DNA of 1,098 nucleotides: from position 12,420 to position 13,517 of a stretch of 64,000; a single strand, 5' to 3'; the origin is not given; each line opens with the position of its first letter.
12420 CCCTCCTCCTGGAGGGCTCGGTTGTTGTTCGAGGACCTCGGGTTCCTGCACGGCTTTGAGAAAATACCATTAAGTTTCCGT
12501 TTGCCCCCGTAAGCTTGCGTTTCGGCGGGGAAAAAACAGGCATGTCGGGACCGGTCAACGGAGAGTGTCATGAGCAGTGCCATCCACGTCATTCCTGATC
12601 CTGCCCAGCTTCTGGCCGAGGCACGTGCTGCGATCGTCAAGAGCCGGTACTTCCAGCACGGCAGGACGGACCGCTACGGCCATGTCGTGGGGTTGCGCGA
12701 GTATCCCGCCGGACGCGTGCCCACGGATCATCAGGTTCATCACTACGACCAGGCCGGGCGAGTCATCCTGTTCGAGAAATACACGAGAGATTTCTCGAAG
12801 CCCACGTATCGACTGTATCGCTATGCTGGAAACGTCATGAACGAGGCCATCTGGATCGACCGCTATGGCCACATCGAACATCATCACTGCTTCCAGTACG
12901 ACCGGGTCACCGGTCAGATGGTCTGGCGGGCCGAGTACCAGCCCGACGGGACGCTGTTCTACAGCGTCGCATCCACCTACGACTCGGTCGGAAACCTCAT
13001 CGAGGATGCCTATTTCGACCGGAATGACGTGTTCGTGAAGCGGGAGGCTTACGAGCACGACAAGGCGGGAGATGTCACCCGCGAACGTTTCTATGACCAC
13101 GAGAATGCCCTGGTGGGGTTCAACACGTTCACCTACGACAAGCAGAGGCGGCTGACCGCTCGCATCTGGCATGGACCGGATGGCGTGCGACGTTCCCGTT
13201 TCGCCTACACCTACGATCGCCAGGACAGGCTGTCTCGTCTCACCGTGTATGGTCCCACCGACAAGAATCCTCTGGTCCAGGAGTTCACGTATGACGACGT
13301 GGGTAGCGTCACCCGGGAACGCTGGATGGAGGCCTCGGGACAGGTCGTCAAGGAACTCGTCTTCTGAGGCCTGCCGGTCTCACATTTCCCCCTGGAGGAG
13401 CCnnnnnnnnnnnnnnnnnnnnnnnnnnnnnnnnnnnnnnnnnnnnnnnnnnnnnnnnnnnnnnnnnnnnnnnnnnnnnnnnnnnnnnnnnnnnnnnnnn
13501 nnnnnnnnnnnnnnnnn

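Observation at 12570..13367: Small signal-less YD-repeat protein as first gene of the rSAM operon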

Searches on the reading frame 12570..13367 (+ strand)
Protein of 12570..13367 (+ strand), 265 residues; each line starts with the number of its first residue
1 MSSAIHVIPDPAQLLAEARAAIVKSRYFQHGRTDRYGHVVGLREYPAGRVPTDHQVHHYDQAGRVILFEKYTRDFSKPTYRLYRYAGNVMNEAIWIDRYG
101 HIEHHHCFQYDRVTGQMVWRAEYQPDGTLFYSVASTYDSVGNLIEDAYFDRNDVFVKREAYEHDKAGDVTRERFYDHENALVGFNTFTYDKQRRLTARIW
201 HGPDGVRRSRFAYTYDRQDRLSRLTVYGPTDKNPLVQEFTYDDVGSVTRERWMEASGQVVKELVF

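Call 3: search_protein_families(library=pfam, proteins=[window:12570-13367:+], max_evalue=0.1)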
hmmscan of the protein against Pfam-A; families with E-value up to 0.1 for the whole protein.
window:12570-13367:+ (265 aa): 2 families
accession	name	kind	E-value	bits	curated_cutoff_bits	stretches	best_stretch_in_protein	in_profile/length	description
PF11178.13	DUF2963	-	0.00039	20.2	22.6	1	109-145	13-49/52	Protein of unknown function (DUF2963)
PF05593.20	RHS_repeat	-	0.00057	20.7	22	0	203-225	13-32/38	RHS Repeat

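Call 5: find_homologous_proteins(query=window:12570-13364:+, max_evalue=0.001)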
Query window:12570-13364:+ (265 aa): 3 proteins with E <= 0.001 among 617 candidates.
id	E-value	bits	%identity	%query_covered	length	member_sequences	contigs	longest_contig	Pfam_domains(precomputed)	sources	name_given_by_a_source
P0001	5.9e-180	614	100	100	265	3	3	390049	-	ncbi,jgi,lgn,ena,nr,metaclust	ncbi:MAG: hypothetical protein VKP72_05555 [bacterium]|nr:hypothetical protein [bacterium]|metaclust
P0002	4.1e-68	248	46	95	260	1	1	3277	-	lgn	-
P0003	1.1e-7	50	24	55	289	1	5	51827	PF05593.20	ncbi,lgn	-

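Call 6: search_protein_families(library=ncbifam, proteins=[window:12570-13367:+], max_evalue=0.1)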
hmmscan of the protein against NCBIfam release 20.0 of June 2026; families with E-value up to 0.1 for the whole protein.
window:12570-13367:+ (265 aa): 1 family
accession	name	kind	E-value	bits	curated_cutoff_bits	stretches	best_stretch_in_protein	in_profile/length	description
TIGR01643.1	YD_repeat_2x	repeat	0.0057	17.1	15.8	0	186-200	19-33/42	YD repeat-containing protein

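Call 8: find_encoding_contigs(protein=P0002, flank=10000)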
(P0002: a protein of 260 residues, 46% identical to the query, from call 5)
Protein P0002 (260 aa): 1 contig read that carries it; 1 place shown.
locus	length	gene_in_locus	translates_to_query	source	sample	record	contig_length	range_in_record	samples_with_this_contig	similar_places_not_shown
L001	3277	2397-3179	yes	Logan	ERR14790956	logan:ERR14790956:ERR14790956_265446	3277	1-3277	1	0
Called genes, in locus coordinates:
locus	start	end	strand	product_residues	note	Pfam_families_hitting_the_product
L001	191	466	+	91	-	-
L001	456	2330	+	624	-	PF04055:Radical_SAM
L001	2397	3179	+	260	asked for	-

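Call 9: find_encoding_contigs(protein=P0003, flank=10000)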
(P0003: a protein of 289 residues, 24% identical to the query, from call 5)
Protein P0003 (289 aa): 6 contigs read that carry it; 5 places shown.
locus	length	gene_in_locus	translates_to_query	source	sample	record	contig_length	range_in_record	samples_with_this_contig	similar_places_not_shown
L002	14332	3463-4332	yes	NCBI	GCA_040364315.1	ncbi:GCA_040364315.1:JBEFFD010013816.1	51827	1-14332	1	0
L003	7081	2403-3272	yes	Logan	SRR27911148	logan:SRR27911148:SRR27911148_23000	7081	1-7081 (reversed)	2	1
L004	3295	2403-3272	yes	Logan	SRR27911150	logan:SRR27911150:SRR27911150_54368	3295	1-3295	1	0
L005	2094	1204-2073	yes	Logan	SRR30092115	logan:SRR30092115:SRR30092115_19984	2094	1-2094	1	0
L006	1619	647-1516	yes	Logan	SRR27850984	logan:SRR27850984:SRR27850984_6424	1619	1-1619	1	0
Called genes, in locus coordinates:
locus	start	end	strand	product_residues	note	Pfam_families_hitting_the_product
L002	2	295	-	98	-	?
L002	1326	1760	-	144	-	PF04002:RadC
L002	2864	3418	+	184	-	-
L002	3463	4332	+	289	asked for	PF05593:RHS_repeat (faint)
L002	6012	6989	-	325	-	PF12987:DUF3871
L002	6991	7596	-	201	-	PF13479:AAA_24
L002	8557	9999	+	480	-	-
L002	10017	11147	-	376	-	PF17293:Arm-DNA-bind_5, PF13102:Phage_int_SAM_5, PF00589:Phage_integrase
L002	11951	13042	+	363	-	PF02618:YceG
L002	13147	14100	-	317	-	PF06574:FAD_syn, PF01687:Flavokinase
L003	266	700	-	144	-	PF04002:RadC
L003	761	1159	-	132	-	-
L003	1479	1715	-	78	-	PF13560:HTH_31, PF12844:HTH_19, PF01381:HTH_3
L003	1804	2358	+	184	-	-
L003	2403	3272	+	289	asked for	PF05593:RHS_repeat (faint)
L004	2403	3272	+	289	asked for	PF05593:RHS_repeat (faint)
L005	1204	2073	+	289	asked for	PF05593:RHS_repeat (faint)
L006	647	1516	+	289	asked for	PF05593:RHS_repeat (faint)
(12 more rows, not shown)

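Call 19: search_protein_representatives(alignment_id=A1)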
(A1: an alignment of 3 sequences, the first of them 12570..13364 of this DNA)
Query: 3 sequences, 267 profile positions. Proteins with E-value up to 0.001 (for the whole library): 25692; up to 1e-10: 7638; up to 1e-30: 143. The best 150 are listed.
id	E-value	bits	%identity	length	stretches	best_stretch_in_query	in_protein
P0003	1.0e-103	362.9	-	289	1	2-267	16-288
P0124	2.3e-74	266.7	-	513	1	11-267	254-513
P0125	6.0e-73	262.0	-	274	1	7-267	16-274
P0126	6.4e-71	255.4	-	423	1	17-267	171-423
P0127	2.5e-68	246.9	-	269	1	7-263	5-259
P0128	1.5e-67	244.3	-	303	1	12-267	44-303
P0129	1.4e-65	237.9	-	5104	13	82-259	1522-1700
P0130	2.3e-56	207.7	-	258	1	24-267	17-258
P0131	3.7e-54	200.4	-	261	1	17-266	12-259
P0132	2.7e-51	191.1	-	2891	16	55-220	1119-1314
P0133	5.5e-51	190.0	-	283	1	11-265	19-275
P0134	1.4e-50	188.7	-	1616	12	79-260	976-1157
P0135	3.4e-50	187.4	-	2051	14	134-259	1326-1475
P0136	3.3e-49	184.2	-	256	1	25-259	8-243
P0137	5.7e-48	180.1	-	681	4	111-259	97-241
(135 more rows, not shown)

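Call 20: predict_structure(alignment_id=A1)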
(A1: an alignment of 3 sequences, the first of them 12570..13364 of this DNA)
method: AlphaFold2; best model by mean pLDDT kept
length: 265 residues; sequences in the alignment: 3
mean_pLDDT: 88.7   pTM: 0.74
mean pLDDT of the five models: 88.7, 87.3, 86.9, 86.4, 85.0
residues with pLDDT >= 90: 164; 70-90: 80; 50-70: 19; < 50: 2
segments of 3 or more residues with pLDDT < 50: none
pLDDT, mean of each block of 10 residues (from residue 1): 66 91 86 77 67 82 92 74 89 91 91 90 90 95 96 94 94 97 97 94 97 92 95 93 82 94 88
secondary structure, 60 per line:
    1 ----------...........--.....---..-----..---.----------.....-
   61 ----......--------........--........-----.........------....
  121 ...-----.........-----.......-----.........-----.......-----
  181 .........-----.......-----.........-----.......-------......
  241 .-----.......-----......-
elements in order: H11-21 E24-28 E55-59 E65-70 E79-86 E89-96 E102-110 E117-123 E129-137 E143-149 E155-163 E169-175 E181-189 E195-201 E207-215 E221-227 E235-241 E247-253 E259-264

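Call 24: fold_search(model_id=the predicted structure, library=pdb)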
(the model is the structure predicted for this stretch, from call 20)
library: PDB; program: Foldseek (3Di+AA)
matches with E <= 10: 870; with E <= 0.001: 55
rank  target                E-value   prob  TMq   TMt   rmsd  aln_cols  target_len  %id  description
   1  8qja_B                4.0e-10  1.00  0.15  0.07  15.4       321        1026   18  T6SS-linked Rhs repeat protein - Advenella mimigardefordensis VgrG-Rhs core (released 2024-09-25)
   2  8qja_D                4.7e-10  1.00  0.15  0.07  15.4       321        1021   17  T6SS-linked Rhs repeat protein - Advenella mimigardefordensis VgrG-Rhs core (released 2024-09-25)
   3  8qja_C                5.7e-10  1.00  0.15  0.07  15.5       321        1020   17  T6SS-linked Rhs repeat protein - Advenella mimigardefordensis VgrG-Rhs core (released 2024-09-25)
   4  8qja_A                1.6e-09  1.00  0.15  0.07  15.4       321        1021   17  T6SS-linked Rhs repeat protein - Advenella mimigardefordensis VgrG-Rhs core (released 2024-09-25)
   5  8qjd_B                2.6e-09  1.00  0.27  0.09  15.2       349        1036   12  T6SS-linked Rhs repeat protein - Salmonella bongori Rhs-core domain (released 2024-09-25)
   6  8qjb_A                5.1e-09  1.00  0.34  0.11  12.9       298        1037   11  T6SS-linked Rhs repeat protein - Salmonella bongori Rhs-core domain extended N-terminus (released 2024-09-25)
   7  8h8b                  6.9e-09  1.00  0.18  0.07  16.6       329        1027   13  Type VI secretion system effector RhsP in its pre-autoproteolysis and monomeric form (released 2023-01-18)
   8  7q97_A                1.1e-08  1.00  0.25  0.09  13.8       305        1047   17  Structure of the bacterial type VI secretion system effector RhsA. (released 2021-12-22)
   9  8uy4_A                1.5e-08  1.00  0.31  0.08  14.7       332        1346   10  Acinetobacter baumannii Tse15 Rhs effector (released 2024-10-09)
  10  8cp6_B                2.2e-08  1.00  0.28  0.10  13.5       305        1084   15  Type six secretion system exported effector 5 (Tse5) (released 2023-12-06)
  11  4igl_D                4.2e-08  1.00  0.24  0.14  13.3       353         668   10  Structure of the RHS-repeat containing BC component of the secreted ABC toxin complex from Yersinia entomophaga (released 2013-08-07)
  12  9ifo_A                5.6e-08  1.00  0.25  0.08  13.4       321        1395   16  Structure of Teneurin-Like Protein (TLP) (released 2026-03-11)
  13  8r54_A                6.6e-08  1.00  0.32  0.07  10.5       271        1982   15  Mouse teneurin-3 non-compact subunit - A0B0 isoform (released 2024-05-08)
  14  4igl_B                6.6e-08  1.00  0.26  0.16  12.7       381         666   12  Structure of the RHS-repeat containing BC component of the secreted ABC toxin complex from Yersinia entomophaga (released 2013-08-07)
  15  8h8a_A                6.9e-08  1.00  0.28  0.10  13.3       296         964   15  Type VI secretion system effector RhsP in its post-autoproteolysis and monomeric form (released 2023-01-18)
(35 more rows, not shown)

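Call 34: search_solved_structures(query=window:12570-13364:+, max_evalue=1)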
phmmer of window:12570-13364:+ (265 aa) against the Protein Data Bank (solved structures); distinct sequences matched with E-value up to 1: 1.
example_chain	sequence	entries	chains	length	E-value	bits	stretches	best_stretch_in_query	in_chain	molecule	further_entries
3t50_A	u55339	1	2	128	0.68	12.4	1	26-107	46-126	Blue-light-activated histidine kinase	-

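Call 58: find_related_loci(query=A6, collection=metagenome_contigs, flank=6000)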
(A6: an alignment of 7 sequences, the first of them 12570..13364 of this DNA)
Query A6 (265 aa) in metagenome_contigs; peptide patterns used: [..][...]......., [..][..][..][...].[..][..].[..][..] (x = any residue, [..] = any of these).
342 stretches matched a pattern; 10 encode a relative of the query (tblastn E <= 1e-3); 10 distinct loci.
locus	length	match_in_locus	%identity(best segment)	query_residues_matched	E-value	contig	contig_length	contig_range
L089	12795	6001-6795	100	1-265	0e+0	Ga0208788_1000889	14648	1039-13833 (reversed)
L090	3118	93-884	47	2-263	3e-82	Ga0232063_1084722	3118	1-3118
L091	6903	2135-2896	43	12-263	7e-67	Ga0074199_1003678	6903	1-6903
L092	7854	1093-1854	43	12-263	7e-67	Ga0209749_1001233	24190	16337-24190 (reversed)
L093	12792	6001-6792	40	9-265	4e-66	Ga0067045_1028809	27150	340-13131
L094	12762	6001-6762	45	14-265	2e-72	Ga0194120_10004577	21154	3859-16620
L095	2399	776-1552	39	13-265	6e-58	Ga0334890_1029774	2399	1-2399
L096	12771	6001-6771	38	6-261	2e-56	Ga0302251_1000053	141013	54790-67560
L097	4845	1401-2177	39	13-265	2e-56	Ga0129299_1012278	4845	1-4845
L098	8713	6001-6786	44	7-265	1e-70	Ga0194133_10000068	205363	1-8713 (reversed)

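Call 61: search_protein_families(library=padloc, proteins=[window:12570-13364:+], max_evalue=0.01)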
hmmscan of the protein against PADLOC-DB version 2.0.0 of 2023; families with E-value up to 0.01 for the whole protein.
window:12570-13364:+ (265 aa): 0 families
